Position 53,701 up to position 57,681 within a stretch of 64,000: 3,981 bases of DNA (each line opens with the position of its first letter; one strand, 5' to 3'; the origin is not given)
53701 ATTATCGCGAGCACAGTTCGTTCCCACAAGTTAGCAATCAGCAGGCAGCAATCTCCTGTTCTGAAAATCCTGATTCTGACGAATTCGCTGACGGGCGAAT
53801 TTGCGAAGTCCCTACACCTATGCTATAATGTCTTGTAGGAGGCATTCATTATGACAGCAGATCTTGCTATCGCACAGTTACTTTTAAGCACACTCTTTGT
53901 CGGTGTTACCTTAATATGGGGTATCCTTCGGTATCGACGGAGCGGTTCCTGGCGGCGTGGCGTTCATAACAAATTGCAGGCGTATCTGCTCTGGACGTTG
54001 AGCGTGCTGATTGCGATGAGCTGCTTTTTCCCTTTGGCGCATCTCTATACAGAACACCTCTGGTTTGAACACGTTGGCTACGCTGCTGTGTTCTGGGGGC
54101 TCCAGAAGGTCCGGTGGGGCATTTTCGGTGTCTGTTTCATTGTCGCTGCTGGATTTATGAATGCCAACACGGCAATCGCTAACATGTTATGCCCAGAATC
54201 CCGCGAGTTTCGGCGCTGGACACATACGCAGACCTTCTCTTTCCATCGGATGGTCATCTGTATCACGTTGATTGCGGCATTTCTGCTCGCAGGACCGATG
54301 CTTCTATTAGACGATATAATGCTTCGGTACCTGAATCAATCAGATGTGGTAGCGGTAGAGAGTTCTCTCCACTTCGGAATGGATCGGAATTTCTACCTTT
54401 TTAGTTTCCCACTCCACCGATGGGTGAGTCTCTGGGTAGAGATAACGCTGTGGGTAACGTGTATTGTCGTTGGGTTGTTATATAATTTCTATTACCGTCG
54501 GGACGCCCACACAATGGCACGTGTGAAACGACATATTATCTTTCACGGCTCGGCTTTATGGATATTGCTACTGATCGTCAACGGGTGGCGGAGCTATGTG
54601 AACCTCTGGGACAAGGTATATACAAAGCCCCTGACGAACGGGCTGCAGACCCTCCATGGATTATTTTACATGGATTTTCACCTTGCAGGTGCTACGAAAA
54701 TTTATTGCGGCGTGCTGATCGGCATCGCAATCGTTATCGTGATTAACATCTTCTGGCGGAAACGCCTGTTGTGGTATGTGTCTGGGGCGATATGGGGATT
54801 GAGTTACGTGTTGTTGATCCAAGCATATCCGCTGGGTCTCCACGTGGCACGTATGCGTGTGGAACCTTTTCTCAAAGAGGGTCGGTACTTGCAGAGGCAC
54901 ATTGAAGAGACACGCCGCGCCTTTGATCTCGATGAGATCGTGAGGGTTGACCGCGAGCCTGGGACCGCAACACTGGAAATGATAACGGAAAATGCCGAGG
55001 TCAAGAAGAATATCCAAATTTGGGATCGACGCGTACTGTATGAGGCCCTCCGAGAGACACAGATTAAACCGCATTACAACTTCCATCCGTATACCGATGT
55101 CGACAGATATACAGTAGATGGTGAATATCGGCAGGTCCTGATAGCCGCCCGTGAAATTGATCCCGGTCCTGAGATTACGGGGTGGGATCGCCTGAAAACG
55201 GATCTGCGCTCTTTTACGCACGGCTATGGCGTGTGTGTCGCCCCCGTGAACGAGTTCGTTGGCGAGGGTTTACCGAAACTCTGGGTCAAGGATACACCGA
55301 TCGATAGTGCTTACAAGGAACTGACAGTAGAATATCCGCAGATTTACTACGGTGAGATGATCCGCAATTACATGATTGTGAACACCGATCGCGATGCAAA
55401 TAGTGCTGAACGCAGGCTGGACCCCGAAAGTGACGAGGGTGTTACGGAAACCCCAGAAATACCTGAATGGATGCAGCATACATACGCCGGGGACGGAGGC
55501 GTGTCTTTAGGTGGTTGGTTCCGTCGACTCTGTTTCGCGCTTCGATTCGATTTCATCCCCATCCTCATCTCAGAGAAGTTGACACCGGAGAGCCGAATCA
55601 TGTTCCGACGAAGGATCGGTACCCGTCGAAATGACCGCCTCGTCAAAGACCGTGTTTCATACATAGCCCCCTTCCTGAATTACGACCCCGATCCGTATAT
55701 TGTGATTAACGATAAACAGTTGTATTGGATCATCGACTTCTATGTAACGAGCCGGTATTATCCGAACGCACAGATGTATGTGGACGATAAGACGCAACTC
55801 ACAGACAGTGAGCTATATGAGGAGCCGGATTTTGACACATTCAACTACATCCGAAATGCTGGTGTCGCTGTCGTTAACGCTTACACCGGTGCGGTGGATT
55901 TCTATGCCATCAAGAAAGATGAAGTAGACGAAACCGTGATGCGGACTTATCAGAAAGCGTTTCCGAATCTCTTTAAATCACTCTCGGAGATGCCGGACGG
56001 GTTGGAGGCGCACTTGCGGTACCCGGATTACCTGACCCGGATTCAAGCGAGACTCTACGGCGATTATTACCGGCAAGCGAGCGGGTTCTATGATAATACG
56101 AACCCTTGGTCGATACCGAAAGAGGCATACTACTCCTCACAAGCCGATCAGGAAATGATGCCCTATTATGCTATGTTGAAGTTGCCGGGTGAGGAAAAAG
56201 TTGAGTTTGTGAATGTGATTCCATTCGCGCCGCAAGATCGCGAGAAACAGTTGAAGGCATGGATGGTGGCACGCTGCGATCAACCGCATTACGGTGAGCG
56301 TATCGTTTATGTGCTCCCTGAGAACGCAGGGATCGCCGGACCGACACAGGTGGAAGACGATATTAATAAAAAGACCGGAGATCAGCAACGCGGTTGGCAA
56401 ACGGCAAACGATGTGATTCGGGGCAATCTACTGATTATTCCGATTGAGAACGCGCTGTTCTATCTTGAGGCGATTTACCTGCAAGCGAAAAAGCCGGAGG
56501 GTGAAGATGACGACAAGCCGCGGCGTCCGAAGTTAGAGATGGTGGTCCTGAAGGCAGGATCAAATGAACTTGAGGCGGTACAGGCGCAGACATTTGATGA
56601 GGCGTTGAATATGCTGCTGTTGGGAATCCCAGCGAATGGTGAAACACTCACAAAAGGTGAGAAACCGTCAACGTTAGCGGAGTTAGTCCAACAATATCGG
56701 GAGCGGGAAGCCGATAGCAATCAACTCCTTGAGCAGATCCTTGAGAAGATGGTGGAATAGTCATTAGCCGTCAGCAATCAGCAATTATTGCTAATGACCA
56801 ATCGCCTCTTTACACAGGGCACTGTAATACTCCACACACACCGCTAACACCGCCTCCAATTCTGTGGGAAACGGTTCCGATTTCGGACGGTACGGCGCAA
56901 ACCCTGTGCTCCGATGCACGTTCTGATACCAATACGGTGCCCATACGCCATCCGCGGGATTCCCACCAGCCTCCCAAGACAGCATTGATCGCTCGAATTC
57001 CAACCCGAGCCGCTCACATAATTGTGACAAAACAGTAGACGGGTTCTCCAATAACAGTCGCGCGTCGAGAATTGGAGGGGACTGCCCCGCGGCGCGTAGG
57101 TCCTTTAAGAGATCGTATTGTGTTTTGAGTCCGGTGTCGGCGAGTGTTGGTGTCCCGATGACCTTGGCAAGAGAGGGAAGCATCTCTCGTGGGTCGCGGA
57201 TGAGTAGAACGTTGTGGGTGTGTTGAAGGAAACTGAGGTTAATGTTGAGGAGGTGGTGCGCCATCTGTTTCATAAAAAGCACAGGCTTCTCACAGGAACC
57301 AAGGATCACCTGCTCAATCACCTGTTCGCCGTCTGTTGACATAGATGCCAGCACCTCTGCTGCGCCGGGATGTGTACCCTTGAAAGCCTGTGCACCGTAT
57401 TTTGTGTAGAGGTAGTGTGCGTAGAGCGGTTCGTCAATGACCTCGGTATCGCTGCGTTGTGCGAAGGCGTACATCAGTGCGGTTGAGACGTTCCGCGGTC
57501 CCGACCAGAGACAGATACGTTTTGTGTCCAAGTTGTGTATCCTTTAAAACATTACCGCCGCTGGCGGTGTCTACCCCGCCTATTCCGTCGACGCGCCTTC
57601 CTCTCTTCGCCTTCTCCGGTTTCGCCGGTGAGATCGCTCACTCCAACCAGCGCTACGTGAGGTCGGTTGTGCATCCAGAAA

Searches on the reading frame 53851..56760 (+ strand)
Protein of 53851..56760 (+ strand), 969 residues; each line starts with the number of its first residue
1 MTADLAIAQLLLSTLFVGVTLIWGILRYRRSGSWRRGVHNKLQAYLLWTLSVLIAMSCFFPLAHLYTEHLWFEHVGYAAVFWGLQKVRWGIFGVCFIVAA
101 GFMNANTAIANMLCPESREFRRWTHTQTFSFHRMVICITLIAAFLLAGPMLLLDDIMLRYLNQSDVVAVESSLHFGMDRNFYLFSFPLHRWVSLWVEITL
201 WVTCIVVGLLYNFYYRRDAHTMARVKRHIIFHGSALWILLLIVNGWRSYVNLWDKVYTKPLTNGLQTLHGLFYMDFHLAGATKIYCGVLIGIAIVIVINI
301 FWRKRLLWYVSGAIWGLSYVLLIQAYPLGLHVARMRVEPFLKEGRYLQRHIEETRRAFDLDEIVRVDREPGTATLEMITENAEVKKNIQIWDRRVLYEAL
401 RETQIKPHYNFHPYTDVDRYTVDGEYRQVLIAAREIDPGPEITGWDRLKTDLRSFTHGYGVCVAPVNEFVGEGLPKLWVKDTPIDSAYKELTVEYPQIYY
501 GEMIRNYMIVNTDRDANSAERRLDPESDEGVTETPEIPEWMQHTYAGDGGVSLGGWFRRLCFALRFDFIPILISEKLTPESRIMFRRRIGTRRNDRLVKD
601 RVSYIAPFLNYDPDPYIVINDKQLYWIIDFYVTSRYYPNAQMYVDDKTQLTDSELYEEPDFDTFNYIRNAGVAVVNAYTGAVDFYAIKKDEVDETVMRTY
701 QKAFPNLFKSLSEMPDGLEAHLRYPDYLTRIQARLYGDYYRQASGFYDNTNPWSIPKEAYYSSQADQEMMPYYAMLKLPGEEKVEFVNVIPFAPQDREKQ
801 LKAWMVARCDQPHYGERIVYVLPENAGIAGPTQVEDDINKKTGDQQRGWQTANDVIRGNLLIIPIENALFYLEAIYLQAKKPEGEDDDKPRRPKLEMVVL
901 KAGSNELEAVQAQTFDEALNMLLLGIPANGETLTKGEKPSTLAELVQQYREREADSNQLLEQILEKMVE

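Call 11: search_protein_families(library=pfam, proteins=[window:53851-56760:+])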
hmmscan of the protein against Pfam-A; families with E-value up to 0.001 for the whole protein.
window:53851-56760:+ (969 aa): 1 family
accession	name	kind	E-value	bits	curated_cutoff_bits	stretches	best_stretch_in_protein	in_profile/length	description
PF03699.18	UPF0182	-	1.1e-174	583.1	27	1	48-842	4-761/770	Uncharacterised protein family (UPF0182)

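Call 12: find_related_loci(query=window:53851-56760:+, collection=genome_contigs, flank=6000)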
Query window:53851-56760:+ (969 aa) in genome_contigs; peptide patterns used: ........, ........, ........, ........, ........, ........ (x = any residue, [..] = any of these).
118 stretches matched a pattern; 99 encode a relative of the query (tblastn E <= 1e-3); the best 80 are kept; 78 distinct loci.
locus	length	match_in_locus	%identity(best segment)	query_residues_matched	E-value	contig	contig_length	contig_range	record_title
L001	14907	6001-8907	98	1-969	0e+0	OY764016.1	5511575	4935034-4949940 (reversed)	MAG: Candidatus Poribacteria bacterium isolate 9fae2ea3-c9b7-404b-9456-b4c0b6541956 genome assembly, chromosome: 1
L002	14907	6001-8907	98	1-969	0e+0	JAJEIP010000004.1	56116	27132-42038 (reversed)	MAG: Candidatus Poribacteria bacterium isolate p16x65bins.2 k141_1143196, whole genome shotgun sequence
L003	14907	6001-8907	98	1-969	0e+0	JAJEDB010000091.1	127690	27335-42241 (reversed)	MAG: Candidatus Poribacteria bacterium isolate jk18xAbins.50 k141_1108322, whole genome shotgun sequence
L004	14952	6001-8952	90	1-969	0e+0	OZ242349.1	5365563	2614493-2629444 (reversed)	MAG: Candidatus Poribacteria bacterium isolate e367748c-ea16-458c-b08a-e5b385d280ea genome assembly, chromosome: 1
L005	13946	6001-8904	90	1-969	0e+0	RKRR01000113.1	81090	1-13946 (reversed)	MAG: Candidatus Poribacteria bacterium isolate PNGco_C_binSS2 scaffold_12, whole genome shotgun sequence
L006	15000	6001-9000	88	1-969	0e+0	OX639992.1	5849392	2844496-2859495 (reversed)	MAG: uncultured Poribacteria bacterium isolate 2342930e-25dc-453b-b24c-d77caf5257d8 genome assembly, chromosome: 1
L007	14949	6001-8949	88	1-969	0e+0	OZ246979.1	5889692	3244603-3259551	MAG: Candidatus Poribacteria bacterium isolate b1f05427-043e-45ba-8b49-4d0e3d1ba290 genome assembly, chromosome: 1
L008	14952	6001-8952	91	1-969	0e+0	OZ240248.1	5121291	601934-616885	MAG: Candidatus Poribacteria bacterium isolate b8ffb888-6308-4f48-b550-e0c295cc777e genome assembly, chromosome: 1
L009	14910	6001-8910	89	1-969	0e+0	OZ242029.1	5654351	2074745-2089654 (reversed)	MAG: Candidatus Poribacteria bacterium isolate e47116a6-1c5e-4b36-9515-22f207f5838d genome assembly, chromosome: 1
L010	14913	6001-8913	89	1-969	0e+0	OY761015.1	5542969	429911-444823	MAG: Candidatus Poribacteria bacterium isolate b26c8cc1-2726-459c-8d02-9adedbaa8fd6 genome assembly, chromosome: 2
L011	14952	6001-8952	88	1-969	0e+0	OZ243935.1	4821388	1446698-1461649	MAG: Candidatus Poribacteria bacterium isolate 04a31957-9a65-48c7-867d-416cbb8de8da genome assembly, chromosome: 1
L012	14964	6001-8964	87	1-969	0e+0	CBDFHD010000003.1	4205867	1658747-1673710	MAG: Candidatus Poribacteria bacterium isolate 3ddb7f14-4d05-4080-9b3f-f5d75a2c5508 genome assembly, contig: contig_3, w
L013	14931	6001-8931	76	1-969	0e+0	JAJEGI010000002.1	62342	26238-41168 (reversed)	MAG: Candidatus Poribacteria bacterium isolate p16x44bins.54 k141_414454, whole genome shotgun sequence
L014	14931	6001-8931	73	1-967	0e+0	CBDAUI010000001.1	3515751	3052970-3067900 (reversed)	MAG: Candidatus Poribacteria bacterium isolate ebb03bee-5bc3-4167-9627-03da9fd662bd genome assembly, contig: contig_1, w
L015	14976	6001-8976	74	1-967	0e+0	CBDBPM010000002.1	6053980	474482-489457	MAG: Candidatus Poribacteria bacterium isolate 2ce76e30-9b7a-4682-b141-86baa08e5e2a genome assembly, contig: contig_2, w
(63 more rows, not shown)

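Call 58: search_protein_families(library=pfam, proteins=[L010:1510-4323:-, L010:775-1377:-], max_evalue=0.01)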
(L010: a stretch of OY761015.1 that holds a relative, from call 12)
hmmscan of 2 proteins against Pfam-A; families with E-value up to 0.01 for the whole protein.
L010:1510-4323:- (937 aa): 1 family
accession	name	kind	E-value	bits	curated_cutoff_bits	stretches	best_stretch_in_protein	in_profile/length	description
PF00932.25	LTD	-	7.1e-12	46.1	34.3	1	603-673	3-71/109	Lamin Tail Domain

L010:775-1377:- (200 aa): 1 family
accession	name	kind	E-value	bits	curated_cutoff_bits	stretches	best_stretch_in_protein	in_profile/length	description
PF09811.14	Yae1_N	-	0.0005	20.1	27.5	1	124-159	4-39/39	Essential protein Yae1, N terminal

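Call 79: search_protein_families(library=ncbifam, proteins=[L010:1510-4323:-], max_evalue=0.01)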
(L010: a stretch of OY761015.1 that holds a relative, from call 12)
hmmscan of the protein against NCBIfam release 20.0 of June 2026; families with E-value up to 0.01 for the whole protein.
L010:1510-4323:- (937 aa): 0 families

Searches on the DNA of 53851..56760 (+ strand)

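Call 37: search_rna_families(sources=[L001, L013, L016, L020, L037, L042, L069, L072, L075], threshold=gathering)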
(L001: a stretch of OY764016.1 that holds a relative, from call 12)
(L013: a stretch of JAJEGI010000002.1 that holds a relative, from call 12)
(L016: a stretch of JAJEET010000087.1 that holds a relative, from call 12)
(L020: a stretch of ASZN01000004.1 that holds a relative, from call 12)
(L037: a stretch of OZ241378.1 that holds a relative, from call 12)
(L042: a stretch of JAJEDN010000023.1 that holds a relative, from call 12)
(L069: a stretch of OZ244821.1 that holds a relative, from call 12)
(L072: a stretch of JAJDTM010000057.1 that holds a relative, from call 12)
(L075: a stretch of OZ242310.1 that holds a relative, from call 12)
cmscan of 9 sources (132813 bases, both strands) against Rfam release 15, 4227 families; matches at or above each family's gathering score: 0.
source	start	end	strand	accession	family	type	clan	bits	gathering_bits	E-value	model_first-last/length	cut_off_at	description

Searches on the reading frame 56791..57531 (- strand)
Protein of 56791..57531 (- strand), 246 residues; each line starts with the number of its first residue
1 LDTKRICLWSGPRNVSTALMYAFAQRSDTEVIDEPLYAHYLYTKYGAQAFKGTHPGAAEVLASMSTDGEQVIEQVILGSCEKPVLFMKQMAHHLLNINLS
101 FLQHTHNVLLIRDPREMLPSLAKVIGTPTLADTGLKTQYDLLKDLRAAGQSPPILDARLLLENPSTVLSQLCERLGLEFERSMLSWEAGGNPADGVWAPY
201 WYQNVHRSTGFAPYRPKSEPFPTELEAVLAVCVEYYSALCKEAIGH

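Call 11: search_protein_families(library=pfam, proteins=[window:56791-57531:-])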
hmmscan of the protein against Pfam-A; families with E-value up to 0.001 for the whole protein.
window:56791-57531:- (246 aa): 1 family
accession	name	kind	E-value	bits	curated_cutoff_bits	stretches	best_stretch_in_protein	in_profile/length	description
PF19798.5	Sulfotransfer_5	-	4e-44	151.2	23.2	1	5-239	2-222/226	Sulfotransferase domain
